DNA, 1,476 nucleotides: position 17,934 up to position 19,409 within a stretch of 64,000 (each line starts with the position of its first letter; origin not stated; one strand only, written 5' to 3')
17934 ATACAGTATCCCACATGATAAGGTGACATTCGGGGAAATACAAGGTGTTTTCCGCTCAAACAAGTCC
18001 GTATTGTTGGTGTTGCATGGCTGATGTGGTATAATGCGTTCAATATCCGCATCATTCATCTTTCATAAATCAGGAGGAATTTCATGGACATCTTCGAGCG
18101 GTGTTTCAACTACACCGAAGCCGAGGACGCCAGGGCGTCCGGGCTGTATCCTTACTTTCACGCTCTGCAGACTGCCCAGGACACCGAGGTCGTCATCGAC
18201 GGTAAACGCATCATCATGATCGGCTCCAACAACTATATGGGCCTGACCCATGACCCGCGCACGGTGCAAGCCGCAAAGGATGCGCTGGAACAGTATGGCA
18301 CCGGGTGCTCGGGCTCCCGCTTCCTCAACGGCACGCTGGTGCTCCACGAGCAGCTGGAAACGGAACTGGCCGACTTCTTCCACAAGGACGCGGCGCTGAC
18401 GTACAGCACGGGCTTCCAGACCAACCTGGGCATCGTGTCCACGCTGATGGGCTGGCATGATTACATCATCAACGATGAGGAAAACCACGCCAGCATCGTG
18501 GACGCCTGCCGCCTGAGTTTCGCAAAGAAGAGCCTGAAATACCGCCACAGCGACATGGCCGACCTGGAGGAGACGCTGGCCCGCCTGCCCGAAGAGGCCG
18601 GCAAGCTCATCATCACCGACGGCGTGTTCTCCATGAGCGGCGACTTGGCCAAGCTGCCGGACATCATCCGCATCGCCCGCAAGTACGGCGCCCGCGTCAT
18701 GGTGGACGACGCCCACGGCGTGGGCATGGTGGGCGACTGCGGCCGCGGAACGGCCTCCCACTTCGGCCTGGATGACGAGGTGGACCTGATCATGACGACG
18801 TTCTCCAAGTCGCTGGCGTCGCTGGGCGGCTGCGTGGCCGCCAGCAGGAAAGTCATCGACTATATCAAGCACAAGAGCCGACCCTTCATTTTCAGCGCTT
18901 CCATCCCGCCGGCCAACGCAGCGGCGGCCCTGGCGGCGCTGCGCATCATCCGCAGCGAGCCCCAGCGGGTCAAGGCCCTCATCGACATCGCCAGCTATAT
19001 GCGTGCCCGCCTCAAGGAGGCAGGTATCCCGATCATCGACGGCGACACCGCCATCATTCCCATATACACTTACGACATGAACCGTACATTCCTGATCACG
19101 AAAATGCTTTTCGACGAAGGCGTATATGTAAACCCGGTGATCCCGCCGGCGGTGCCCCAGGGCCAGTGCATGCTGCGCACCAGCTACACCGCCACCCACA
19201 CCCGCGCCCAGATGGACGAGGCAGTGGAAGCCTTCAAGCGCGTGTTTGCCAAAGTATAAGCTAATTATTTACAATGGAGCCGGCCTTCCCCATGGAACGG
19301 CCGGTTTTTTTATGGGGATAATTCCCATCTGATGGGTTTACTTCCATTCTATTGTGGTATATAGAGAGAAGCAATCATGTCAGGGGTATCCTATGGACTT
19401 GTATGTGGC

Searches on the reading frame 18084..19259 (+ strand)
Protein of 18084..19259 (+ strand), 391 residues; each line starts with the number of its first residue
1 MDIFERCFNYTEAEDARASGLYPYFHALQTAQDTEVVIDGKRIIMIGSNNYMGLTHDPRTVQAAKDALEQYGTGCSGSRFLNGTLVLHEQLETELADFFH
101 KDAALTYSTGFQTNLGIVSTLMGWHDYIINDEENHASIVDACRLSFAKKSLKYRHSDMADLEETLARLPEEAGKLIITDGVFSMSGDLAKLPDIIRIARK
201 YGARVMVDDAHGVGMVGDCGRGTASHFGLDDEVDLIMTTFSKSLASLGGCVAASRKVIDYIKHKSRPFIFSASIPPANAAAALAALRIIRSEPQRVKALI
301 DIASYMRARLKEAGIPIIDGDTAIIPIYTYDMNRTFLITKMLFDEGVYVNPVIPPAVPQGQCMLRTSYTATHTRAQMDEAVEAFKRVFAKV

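Call 64: find_encoding_contigs(protein=window:18084-19259:+, flank=10000, max_places=10)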
Protein window:18084-19259:+ (391 aa): 7 contigs read that carry it; 2 places shown.
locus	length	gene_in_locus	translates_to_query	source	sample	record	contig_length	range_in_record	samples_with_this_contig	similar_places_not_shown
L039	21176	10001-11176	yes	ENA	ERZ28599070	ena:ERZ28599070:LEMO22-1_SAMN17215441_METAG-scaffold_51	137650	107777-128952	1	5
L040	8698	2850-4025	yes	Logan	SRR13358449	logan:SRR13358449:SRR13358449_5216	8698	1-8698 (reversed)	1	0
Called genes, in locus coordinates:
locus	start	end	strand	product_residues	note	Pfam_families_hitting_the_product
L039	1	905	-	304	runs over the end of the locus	PF00583:Acetyltransf_1, PF13527:Acetyltransf_9, PF13508:Acetyltransf_7 (weak)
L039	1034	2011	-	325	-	PF00248:Aldo_ket_red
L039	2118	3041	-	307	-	PF00005:ABC_tran, PF02463:SMC_N (faint), PF13304:AAA_21 (faint)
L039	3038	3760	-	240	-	PF00005:ABC_tran, PF02463:SMC_N (faint), PF13304:AAA_21 (faint)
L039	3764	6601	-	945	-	PF02687:FtsX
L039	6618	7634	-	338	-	PF25917:BSH_RND (weak), PF25973:BSH_CzcB, PF25984:BSH_YknX, PF25989:YknX_C (weak)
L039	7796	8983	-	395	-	PF01321:Creatinase_N, PF00557:Peptidase_M24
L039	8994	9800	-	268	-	PF00106:adh_short, PF01370:Epimerase, PF08659:KR, PF13561:adh_short_C2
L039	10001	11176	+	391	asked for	PF00155:Aminotran_1_2, PF01053:Cys_Met_Meta_PP (weak)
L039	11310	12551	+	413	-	PF00563:EAL (weak), PF08668:HDOD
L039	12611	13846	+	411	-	PF00563:EAL, PF08668:HDOD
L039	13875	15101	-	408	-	PF01306:LacY_symp, PF03825:Nuc_H_symport, PF07690:MFS_1, PF12832:MFS_1_like, PF07690:MFS_1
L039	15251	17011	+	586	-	PF00664:ABC_membrane, PF00005:ABC_tran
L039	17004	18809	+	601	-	PF00664:ABC_membrane, PF00005:ABC_tran, PF02463:SMC_N (faint)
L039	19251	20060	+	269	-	PF01209:Ubie_methyltran, PF13489:Methyltransf_23, PF05401:NodS (weak), PF13847:Methyltransf_31, PF08241:Methyltransf_11, PF08242:Methyltransf_12, PF13649:Methyltransf_25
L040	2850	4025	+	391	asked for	PF00155:Aminotran_1_2, PF01053:Cys_Met_Meta_PP (weak)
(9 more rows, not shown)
